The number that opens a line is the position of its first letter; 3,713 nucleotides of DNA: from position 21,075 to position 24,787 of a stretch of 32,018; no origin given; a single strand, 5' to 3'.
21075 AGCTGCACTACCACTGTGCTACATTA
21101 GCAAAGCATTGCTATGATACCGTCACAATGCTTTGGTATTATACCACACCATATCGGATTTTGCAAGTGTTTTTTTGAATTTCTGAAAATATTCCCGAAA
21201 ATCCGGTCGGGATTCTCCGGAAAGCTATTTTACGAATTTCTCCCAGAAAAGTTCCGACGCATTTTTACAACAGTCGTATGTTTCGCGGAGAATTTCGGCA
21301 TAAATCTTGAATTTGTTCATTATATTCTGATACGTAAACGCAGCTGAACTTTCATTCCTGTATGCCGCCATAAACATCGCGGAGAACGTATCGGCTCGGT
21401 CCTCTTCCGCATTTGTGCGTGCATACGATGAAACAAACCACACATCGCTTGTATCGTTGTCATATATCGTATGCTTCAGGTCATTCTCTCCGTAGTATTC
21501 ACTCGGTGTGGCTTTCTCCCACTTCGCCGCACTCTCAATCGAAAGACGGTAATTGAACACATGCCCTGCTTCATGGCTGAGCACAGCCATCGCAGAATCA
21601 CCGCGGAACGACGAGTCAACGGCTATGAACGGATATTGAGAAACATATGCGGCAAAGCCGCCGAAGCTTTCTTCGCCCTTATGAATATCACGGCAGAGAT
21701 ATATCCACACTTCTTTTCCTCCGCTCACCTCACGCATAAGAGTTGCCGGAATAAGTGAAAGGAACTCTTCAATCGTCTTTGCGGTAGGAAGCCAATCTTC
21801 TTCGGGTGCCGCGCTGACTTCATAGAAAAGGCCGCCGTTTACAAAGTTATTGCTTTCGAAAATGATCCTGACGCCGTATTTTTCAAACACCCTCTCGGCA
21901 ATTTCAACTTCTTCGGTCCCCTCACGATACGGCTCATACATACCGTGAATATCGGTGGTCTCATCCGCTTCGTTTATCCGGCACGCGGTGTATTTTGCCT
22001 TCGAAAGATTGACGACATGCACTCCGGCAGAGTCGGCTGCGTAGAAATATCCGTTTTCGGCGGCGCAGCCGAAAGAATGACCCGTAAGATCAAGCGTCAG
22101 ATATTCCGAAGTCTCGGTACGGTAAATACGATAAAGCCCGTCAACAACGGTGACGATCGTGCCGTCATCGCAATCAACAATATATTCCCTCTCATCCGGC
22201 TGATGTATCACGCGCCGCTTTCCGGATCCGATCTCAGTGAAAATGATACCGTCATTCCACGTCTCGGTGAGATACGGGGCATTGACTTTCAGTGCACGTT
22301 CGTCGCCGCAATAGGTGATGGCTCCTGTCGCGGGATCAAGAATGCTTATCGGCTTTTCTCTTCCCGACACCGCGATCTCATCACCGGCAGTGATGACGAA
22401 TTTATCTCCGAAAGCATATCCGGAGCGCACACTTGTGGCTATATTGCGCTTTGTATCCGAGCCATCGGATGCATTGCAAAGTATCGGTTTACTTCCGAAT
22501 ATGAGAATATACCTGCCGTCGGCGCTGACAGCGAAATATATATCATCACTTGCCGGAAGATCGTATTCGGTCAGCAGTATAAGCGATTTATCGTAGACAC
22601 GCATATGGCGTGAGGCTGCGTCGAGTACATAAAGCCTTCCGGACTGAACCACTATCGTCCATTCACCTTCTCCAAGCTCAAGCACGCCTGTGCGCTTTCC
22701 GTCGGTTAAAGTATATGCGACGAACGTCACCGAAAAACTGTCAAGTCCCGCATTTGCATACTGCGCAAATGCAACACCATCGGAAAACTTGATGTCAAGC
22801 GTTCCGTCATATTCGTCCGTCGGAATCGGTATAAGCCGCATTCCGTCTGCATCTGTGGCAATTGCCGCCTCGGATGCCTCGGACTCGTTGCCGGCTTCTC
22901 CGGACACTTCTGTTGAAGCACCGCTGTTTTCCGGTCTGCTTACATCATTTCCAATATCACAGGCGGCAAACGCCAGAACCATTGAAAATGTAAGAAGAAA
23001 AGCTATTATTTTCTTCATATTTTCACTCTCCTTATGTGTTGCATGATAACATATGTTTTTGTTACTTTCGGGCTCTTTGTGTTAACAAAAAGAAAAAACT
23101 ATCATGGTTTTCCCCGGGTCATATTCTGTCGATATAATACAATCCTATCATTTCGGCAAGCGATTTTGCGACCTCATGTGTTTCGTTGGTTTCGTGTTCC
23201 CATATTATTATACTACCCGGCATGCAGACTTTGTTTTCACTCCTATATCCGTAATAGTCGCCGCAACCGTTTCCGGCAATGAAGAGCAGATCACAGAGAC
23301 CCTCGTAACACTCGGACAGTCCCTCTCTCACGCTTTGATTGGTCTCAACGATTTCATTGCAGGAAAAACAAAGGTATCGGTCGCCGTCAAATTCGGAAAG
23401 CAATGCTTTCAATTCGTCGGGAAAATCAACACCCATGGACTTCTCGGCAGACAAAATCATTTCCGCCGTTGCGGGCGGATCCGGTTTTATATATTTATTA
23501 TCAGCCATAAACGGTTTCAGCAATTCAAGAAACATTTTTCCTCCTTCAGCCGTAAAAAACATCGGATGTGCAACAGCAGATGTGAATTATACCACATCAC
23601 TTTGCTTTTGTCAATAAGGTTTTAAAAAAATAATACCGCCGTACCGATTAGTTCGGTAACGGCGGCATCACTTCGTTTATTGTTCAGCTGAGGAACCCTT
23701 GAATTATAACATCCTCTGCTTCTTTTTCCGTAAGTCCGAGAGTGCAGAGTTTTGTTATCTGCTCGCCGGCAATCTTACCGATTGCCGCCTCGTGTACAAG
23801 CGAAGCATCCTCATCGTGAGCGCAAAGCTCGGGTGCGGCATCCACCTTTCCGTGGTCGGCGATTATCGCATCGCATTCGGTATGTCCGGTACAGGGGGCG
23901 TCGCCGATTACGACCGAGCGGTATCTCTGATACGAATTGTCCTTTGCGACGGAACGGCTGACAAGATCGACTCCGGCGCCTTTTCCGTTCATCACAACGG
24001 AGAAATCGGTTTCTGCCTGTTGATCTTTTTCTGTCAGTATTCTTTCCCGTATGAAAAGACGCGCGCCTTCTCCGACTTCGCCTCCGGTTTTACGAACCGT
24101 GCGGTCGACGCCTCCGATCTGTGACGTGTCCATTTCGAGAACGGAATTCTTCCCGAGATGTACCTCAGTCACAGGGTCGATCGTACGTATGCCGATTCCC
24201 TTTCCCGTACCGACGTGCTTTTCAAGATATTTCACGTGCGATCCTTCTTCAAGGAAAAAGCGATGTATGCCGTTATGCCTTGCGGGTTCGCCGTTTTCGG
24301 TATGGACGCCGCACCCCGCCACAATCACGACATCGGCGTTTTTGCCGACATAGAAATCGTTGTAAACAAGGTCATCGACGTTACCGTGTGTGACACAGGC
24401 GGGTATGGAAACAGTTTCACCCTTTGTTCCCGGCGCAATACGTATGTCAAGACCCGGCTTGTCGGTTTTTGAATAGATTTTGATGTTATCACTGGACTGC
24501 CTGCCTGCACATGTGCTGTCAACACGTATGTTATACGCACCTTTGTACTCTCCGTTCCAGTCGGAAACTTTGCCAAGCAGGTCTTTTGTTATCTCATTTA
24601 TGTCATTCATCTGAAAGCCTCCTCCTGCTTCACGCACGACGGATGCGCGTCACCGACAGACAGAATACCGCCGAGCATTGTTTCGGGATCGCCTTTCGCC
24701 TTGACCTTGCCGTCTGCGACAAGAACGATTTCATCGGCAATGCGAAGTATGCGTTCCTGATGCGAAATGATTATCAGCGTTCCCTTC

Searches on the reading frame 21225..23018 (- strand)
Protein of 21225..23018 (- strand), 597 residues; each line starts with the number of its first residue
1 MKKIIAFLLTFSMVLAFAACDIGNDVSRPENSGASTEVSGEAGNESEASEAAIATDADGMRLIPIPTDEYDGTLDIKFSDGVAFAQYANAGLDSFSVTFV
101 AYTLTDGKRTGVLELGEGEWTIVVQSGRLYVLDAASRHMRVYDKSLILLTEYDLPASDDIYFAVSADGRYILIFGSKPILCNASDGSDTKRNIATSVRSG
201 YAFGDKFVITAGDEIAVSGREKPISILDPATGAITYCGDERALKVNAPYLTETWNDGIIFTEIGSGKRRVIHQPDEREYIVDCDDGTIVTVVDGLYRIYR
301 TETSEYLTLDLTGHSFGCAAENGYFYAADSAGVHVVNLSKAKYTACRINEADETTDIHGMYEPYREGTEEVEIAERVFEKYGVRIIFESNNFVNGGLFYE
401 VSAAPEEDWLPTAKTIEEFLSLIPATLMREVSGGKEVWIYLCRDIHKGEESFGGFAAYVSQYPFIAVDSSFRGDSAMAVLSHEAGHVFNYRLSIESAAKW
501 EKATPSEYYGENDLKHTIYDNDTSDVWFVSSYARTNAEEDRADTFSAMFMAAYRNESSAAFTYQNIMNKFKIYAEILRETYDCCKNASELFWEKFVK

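Call 65: search_protein_families(library=pfam, proteins=[window:21225-23018:-], max_evalue=0.001)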
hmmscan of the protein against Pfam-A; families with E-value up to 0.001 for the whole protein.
window:21225-23018:- (597 aa): 1 family
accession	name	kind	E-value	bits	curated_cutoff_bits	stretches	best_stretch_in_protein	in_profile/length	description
PF15890.11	Peptidase_Mx1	-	0.00063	19.6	25.6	1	476-552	124-196/240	Putative zinc-binding metallo-peptidase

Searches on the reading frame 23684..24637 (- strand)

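Call 65: search_protein_families(library=pfam, proteins=[window:23684-24637:-], max_evalue=0.001)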
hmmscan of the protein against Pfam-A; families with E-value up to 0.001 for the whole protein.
window:23684-24637:- (317 aa): 1 family
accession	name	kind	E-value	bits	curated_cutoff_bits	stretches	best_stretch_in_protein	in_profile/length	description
PF01458.23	SUFBD_core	-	1.2e-19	71.2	27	1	97-315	18-232/232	SUF system FeS cluster assembly, SufBD core domain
